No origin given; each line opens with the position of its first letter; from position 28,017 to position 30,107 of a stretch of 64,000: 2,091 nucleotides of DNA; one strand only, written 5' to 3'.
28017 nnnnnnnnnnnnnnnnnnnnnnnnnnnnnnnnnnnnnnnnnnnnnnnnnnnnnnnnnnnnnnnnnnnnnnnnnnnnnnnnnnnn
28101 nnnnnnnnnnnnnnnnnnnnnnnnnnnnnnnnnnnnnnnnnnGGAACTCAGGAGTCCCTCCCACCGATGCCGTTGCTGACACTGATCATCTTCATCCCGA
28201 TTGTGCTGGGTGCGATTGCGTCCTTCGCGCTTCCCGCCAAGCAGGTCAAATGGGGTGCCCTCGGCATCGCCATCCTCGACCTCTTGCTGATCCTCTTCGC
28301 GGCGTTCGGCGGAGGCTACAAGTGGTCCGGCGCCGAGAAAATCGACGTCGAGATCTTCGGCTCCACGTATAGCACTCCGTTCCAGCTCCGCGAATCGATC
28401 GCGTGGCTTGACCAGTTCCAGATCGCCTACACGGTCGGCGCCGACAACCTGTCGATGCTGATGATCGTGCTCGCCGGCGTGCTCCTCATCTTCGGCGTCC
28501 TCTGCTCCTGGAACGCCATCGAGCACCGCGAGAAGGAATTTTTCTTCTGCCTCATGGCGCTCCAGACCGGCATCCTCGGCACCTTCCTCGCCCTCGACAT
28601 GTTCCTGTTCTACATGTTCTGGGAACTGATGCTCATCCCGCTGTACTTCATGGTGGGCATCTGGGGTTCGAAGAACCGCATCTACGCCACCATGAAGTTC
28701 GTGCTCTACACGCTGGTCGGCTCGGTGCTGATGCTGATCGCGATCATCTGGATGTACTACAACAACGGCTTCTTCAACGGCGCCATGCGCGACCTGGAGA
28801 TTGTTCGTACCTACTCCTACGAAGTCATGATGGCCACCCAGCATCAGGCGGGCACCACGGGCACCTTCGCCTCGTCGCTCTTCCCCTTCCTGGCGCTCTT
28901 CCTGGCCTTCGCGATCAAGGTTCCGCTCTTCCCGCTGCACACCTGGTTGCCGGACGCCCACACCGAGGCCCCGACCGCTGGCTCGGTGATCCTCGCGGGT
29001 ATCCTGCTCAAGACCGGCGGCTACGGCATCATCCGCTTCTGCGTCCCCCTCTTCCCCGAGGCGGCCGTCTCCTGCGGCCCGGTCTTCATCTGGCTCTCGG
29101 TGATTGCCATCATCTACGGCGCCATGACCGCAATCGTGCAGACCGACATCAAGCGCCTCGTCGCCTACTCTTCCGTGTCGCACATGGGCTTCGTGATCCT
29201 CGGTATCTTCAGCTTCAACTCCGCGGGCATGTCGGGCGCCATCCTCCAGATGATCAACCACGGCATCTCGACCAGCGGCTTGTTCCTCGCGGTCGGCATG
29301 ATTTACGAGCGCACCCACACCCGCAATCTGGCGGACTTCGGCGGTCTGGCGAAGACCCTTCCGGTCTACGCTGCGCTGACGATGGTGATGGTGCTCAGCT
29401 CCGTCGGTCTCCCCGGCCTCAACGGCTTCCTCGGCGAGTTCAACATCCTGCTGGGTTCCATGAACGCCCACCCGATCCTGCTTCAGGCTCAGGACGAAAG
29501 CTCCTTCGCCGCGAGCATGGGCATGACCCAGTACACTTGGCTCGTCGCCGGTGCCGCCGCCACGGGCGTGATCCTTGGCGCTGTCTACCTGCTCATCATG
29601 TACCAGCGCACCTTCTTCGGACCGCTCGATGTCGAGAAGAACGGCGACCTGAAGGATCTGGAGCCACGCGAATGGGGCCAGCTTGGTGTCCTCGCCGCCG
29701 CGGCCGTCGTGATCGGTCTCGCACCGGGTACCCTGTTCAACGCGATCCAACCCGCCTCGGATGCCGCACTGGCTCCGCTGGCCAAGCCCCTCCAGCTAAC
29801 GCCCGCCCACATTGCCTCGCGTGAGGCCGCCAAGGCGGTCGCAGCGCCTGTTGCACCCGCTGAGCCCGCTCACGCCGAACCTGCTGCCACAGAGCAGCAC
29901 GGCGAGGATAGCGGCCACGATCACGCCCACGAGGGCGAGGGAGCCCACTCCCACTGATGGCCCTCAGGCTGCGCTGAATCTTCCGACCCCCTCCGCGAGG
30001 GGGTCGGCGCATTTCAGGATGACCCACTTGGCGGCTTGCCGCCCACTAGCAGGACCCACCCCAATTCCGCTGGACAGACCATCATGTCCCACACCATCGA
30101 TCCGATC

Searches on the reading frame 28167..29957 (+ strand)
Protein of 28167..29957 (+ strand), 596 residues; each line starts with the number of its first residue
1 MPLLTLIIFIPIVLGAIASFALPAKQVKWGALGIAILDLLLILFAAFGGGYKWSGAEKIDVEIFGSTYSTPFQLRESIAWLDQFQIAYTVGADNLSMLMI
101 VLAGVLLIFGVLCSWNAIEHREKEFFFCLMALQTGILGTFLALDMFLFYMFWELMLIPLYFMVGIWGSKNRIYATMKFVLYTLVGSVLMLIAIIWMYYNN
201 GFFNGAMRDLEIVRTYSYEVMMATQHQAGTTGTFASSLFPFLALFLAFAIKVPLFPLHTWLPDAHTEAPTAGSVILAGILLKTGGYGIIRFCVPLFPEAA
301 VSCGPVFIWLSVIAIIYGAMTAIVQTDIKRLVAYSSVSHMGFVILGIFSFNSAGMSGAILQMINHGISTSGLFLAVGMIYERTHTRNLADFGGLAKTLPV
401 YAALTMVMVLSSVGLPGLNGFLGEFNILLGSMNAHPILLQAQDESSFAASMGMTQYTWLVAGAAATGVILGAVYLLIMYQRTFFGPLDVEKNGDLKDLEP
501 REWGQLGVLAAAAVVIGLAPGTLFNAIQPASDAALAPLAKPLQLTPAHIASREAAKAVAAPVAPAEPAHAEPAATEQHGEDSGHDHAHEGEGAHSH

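Call 43: search_protein_families(library=pfam, proteins=[window:28167-29957:+], max_evalue=0.001)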
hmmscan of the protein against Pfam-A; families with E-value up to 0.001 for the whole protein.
window:28167-29957:+ (596 aa): 1 family
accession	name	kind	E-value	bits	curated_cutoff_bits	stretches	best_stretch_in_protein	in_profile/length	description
PF00361.26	Proton_antipo_M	-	1.3e-80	271.2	21.5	1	142-440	1-284/294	NADH:quinone oxidoreductase/Mrp antiporter, TM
